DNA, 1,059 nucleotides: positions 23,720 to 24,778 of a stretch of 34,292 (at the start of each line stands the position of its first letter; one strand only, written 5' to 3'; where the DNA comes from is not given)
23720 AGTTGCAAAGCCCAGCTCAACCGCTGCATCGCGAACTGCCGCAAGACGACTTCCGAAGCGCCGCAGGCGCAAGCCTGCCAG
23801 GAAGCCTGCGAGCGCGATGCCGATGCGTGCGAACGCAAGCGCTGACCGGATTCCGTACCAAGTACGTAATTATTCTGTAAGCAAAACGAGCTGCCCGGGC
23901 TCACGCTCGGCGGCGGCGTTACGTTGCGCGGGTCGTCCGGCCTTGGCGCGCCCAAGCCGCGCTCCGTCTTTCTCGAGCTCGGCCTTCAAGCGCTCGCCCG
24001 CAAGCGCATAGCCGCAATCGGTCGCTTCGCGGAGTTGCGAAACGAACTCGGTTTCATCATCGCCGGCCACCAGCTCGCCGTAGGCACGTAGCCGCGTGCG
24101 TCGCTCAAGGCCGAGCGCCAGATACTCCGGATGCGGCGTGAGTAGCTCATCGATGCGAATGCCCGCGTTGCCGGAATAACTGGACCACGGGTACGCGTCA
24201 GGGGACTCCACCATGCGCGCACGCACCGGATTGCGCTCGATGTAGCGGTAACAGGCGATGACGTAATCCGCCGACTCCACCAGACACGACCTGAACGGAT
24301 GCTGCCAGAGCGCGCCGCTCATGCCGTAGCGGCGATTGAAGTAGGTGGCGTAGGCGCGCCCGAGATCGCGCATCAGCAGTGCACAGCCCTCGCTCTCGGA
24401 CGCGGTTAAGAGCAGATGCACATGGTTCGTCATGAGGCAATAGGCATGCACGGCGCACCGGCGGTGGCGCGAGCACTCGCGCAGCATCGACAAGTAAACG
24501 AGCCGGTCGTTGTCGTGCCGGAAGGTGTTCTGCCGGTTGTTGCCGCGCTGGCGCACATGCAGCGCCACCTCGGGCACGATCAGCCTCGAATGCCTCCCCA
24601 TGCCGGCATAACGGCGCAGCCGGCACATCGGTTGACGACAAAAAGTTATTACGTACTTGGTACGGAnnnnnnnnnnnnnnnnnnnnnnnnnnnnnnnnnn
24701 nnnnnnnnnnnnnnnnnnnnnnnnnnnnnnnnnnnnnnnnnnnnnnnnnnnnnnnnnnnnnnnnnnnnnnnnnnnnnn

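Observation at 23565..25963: Nested inverted REP pairs enclose the RAYT plus cargo genes: a REP-bounded accessory cassette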

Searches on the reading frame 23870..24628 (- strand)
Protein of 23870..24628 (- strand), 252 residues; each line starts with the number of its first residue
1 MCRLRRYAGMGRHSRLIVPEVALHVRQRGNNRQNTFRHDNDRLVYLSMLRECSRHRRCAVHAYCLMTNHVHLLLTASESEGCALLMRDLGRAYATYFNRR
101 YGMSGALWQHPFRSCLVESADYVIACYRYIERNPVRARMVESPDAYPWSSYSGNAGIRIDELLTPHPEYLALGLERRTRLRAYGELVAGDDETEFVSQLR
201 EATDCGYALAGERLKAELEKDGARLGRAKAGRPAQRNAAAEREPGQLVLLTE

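Call 6: search_protein_families(library=pfam, proteins=[window:23870-24628:-], max_evalue=0.01)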
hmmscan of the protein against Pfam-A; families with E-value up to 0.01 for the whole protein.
window:23870-24628:- (252 aa): 1 family
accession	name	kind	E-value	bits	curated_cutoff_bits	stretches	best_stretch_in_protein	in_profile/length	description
PF01797.21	Y1_Tnp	-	3.2e-12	47.1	23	1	21-133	5-121/121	Transposase IS200 like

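Call 7: search_protein_families(library=ncbifam, proteins=[window:23870-24628:-], max_evalue=0.01)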
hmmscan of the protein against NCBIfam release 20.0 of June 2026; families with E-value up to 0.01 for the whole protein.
window:23870-24628:- (252 aa): 1 family
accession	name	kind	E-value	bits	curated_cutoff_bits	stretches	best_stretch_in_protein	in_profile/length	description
NF047646.1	REP_Tyr_transpos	equivalog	1.6e-18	67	80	1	29-149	18-146/146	REP-associated tyrosine transposase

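Call 8: find_encoding_contigs(protein=window:23873-24628:-, flank=10000, max_places=10)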
Protein window:23873-24628:- (252 aa): no gene with exactly this product is on record in the collection.

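Call 30: search_solved_structures(query=window:23873-24628:-, max_evalue=1, show_alignments=2)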
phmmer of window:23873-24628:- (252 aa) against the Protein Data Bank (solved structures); distinct sequences matched with E-value up to 1: 0.

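Call 32: search_solved_structures(query=A1, max_evalue=1, show_alignments=2)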
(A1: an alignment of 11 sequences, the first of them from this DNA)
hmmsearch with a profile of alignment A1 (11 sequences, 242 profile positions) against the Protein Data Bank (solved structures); distinct sequences matched with E-value up to 1: 6.
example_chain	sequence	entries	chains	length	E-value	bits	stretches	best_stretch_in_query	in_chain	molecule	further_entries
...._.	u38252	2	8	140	0.022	17.4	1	39-122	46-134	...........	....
2xma_A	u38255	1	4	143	0.023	17.4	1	39-122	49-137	TRANSPOSASE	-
4er8_A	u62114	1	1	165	0.04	16.6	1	43-147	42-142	TnpArep for protein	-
2xo6_A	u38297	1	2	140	0.05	16.3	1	39-103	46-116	TRANSPOSASE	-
2f4f_A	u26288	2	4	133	0.26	14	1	39-103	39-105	Transposase, putative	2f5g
2ec2_A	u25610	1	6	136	0.41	13.3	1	39-103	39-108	136aa long hypothetical transposase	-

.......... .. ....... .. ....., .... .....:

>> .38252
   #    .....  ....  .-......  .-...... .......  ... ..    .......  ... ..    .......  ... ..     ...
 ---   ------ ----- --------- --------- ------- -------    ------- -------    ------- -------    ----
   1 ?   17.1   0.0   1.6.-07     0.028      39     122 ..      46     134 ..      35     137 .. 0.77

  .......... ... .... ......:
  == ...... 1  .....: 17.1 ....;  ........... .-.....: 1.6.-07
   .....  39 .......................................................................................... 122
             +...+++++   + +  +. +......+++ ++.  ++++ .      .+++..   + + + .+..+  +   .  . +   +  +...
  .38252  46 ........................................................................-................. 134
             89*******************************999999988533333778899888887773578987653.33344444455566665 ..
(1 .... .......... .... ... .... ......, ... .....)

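Call 46: find_homologous_proteins(query=window:23873-24601:-)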
Query window:23873-24601:- (243 aa): 5615 proteins with E <= 0.001 among 7774 candidates; the best 120 are listed.
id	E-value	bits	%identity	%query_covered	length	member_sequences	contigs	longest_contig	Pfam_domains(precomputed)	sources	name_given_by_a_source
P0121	3.4e-160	549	100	100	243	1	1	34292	PF01797.22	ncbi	ncbi:MAG: transposase [Burkholderiales bacterium]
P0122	4.3e-114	398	72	100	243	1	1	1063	PF01797.22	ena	-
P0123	4.8e-113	395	74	100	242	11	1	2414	PF01797.22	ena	-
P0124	2.6e-109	383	72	100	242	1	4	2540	PF01797.22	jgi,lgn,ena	jgi:putative transposase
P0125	8.8e-109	381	70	100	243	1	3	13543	PF01797.22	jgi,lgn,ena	jgi:putative transposase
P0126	6.7e-106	371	69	100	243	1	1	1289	PF01797.22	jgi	jgi:putative transposase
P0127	2.1e-105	370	67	100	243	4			PF01797.22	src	-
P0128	1.5e-104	367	69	100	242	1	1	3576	PF01797.22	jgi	jgi:REP-associated tyrosine transposase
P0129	4.3e-104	365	68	100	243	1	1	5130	PF01797.22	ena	-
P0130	5.9e-104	365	68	100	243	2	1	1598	PF01797.22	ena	-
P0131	4.3e-103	362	68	100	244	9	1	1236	PF01797.22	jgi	-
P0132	1.0e-101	358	66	100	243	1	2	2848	PF01797.22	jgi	jgi:putative transposase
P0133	2.2e-101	357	65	100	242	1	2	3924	PF01797.22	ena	-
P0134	3.1e-101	356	65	96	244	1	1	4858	PF01797.22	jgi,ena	-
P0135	5.1e-101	355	72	91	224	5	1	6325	PF01797.22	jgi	jgi:putative transposase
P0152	1.7e-96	341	63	99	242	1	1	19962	PF01797.22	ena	-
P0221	6.5e-83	296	59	99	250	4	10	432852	PF01797.22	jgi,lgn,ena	jgi:putative transposase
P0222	8.4e-83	296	59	100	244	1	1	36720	PF01797.22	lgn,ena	-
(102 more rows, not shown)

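Call 47: find_encoding_contigs(protein=P0221, flank=4000, max_places=4)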
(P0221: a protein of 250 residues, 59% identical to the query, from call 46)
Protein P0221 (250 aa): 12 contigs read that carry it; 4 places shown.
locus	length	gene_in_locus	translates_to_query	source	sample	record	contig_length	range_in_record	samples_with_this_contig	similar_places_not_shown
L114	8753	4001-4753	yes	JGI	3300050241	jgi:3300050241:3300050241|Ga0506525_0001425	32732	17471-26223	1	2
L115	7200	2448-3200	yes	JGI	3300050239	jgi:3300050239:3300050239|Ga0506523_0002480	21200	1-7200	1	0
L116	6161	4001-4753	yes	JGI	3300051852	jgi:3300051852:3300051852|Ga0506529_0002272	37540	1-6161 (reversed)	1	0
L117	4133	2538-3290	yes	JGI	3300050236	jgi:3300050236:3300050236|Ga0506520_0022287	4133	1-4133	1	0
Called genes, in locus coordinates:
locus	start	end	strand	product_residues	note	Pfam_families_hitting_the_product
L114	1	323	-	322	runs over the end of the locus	PF00389:2-Hacid_dh, PF02826:2-Hacid_dh_C, PF13478:XdhC_C (faint)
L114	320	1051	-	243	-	PF00392:GntR, PF07729:FCD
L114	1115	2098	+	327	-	PF03480:DctP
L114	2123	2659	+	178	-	PF04290:DctQ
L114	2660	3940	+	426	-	PF06808:DctM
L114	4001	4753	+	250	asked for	PF01797:Y1_Tnp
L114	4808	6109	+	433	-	PF01547:SBP_bac_1, PF13416:SBP_bac_8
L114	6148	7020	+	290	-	PF00528:BPD_transp_1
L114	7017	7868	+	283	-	PF00528:BPD_transp_1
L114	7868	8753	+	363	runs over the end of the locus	PF00005:ABC_tran, PF17912:OB_MalK, PF08402:TOBE_2, PF03459:TOBE (weak)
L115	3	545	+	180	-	PF03480:DctP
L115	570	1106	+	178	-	PF04290:DctQ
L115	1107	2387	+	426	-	PF06808:DctM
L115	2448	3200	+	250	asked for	PF01797:Y1_Tnp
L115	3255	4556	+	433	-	PF01547:SBP_bac_1, PF13416:SBP_bac_8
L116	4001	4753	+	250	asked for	PF01797:Y1_Tnp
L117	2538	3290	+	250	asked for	PF01797:Y1_Tnp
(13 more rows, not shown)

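Call 48: find_encoding_contigs(protein=P0222, flank=4000, max_places=2)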
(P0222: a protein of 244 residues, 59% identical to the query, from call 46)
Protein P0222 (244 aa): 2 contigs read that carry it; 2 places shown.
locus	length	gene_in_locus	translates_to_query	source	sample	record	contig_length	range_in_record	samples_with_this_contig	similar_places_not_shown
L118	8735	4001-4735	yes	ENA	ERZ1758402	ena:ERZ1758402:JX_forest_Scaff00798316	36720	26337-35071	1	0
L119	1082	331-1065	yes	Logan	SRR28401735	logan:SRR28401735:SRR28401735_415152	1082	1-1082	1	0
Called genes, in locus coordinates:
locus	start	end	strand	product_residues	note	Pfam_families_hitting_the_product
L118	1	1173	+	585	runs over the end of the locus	PF00459:Inositol_P, PF03747:ADP_ribosyl_GH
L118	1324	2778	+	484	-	PF08811:DUF1800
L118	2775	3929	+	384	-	PF07394:DUF1501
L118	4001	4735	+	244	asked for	PF01797:Y1_Tnp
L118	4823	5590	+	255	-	PF09972:DUF2207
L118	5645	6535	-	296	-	PF00211:Guanylate_cyc (weak), PF16697:Yop-YscD_cpl (weak), PF00498:FHA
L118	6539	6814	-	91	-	-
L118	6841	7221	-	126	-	PF01042:Ribonuc_L-PSP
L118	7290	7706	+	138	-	PF11697:DUF3293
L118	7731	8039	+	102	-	PF03992:ABM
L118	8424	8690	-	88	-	-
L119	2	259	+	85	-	?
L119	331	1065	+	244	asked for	PF01797:Y1_Tnp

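Call 49: find_encoding_contigs(protein=P0152, flank=4000, max_places=2)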
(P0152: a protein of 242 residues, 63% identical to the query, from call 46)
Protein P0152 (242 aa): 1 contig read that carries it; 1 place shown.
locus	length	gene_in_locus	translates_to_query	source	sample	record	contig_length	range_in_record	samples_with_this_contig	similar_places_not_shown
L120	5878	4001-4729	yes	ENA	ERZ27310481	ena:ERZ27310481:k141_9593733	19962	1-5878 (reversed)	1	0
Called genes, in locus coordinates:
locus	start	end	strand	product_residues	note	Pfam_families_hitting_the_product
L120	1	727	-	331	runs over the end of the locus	PF04536:TPM_phosphatase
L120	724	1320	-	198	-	PF04011:LemA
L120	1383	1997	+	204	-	PF04403:PqiA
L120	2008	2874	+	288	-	PF02470:MlaD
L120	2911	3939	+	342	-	-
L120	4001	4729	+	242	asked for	PF01797:Y1_Tnp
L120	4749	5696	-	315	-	PF03401:TctC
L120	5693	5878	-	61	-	?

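Call 62: predict_structure(alignment_id=A2)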
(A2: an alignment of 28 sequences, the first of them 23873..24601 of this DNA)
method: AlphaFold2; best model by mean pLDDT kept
length: 243 residues; sequences in the alignment: 28
mean_pLDDT: 85.0   pTM: 0.82
mean pLDDT of the five models: 85.0, 80.7, 77.3, 75.8, 54.8
residues with pLDDT >= 90: 153; 70-90: 56; 50-70: 9; < 50: 25
segments of 3 or more residues with pLDDT < 50: 1-4, 225-243
pLDDT, mean of each block of 10 residues (from residue 1): 58 94 93 98 97 97 95 93 96 93 89 93 95 95 95 95 92 92 86 85 82 69 42 33 30
secondary structure, 60 per line:
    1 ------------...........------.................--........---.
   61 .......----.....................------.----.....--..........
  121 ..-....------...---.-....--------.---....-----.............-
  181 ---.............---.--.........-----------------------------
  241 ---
elements in order: E13-20 H30-46 E49-56 E60-67 H72-92 E104-108 H111-122 H124-127 H142-145 H158-161 H167-179 H184-196 H203-211

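Call 65: fold_search(model_id=the predicted structure, library=pdb)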
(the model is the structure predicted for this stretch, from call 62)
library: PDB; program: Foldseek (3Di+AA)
matches with E <= 10: 1418; with E <= 0.001: 29
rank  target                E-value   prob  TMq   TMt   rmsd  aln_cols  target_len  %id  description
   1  4er8_A                1.3e-07  1.00  0.53  0.76   5.3       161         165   14  Structure of the REP associates tyrosine transposase bound to a REP hairpin (released 2012-08-15)
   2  2a6m_A                5.0e-05  1.00  0.36  0.64   8.8       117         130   15  Crystal Structure of the ISHp608 Transposase (released 2005-10-25)
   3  2vjv_A                6.3e-05  1.00  0.36  0.67   6.2       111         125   14  Crystal structure of the IS608 transposase in complex with left end 26-mer DNA hairpin and a 6-mer DNA representing th (released 2008-02-19)
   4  2xo6_D                8.0e-05  1.00  0.36  0.65   2.4       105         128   20  DEINOCOCCUS RADIODURANS ISDRA2 TRANSPOSASE Y132F MUTANT COMPLEXED WITH LEFT END RECOGNITION AND CLEAVAGE SITE (released 2010-10-13)
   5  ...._D                8.5e-05  1.00  0.36  0.63   2.8       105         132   19  DEINOCOCCUS RADIODURANS ISDRA2 TRANSPOSASE COMPLEXED WITH LEFT END RECOGNITION AND CLEAVAGE SITE AND ZN (released 2010-10-13)
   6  2xma_B                9.6e-05  1.00  0.37  0.63   2.3       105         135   20  DEINOCOCCUS RADIODURANS ISDRA2 TRANSPOSASE RIGHT END DNA COMPLEX (released 2010-10-13)
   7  2a6m_B                9.6e-05  1.00  0.37  0.58   9.8       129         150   16  Crystal Structure of the ISHp608 Transposase (released 2005-10-25)
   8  2xo6_A                1.1e-04  1.00  0.37  0.63   2.3       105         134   20  DEINOCOCCUS RADIODURANS ISDRA2 TRANSPOSASE Y132F MUTANT COMPLEXED WITH LEFT END RECOGNITION AND CLEAVAGE SITE (released 2010-10-13)
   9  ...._D                1.3e-04  1.00  0.36  0.63   2.9       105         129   19  Deinococcus radiodurans ISDra2 Transposase Left end DNA complex (released 2010-10-13)
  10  2xma_A                1.4e-04  1.00  0.36  0.60   2.9       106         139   18  DEINOCOCCUS RADIODURANS ISDRA2 TRANSPOSASE RIGHT END DNA COMPLEX (released 2010-10-13)
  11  2xma_E                1.4e-04  1.00  0.36  0.59   2.8       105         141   19  DEINOCOCCUS RADIODURANS ISDRA2 TRANSPOSASE RIGHT END DNA COMPLEX (released 2010-10-13)
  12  2vju_A                1.4e-04  1.00  0.37  0.66   7.4       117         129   16  Crystal structure of the IS608 transposase in complex with the complete Right end 35-mer DNA and manganese (released 2008-02-19)
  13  2vju_B                1.6e-04  1.00  0.36  0.61   8.3       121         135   12  Crystal structure of the IS608 transposase in complex with the complete Right end 35-mer DNA and manganese (released 2008-02-19)
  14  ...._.                1.7e-04  1.00  0.35  0.65   2.9       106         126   18  Deinococcus radiodurans ISDra2 Transposase Left end DNA complex (released 2010-10-13)
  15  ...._C                1.7e-04  1.00  0.36  0.64   2.8       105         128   19  Deinococcus radiodurans ISDra2 Transposase Left end DNA complex (released 2010-10-13)
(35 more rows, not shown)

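Call 69: search_protein_families(library=padloc, proteins=[window:23873-24601:-], max_evalue=0.01)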
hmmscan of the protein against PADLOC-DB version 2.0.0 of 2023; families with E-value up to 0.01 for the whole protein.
window:23873-24601:- (243 aa): 0 families

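Call 70: search_protein_families(library=phrogs, proteins=[window:23873-24601:-], max_evalue=0.01)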
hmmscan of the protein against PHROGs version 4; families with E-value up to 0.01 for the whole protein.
window:23873-24601:- (243 aa): 0 families

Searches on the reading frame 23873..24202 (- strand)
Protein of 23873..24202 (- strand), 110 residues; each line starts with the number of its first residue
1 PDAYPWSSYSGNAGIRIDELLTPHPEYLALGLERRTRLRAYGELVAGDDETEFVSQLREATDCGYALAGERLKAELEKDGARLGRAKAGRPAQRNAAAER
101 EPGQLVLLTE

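Call 33: search_protein_families(library=pfam, proteins=[window:23873-24202:-], max_evalue=10)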
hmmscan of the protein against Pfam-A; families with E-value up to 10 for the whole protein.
seq(110 aa): 0 families
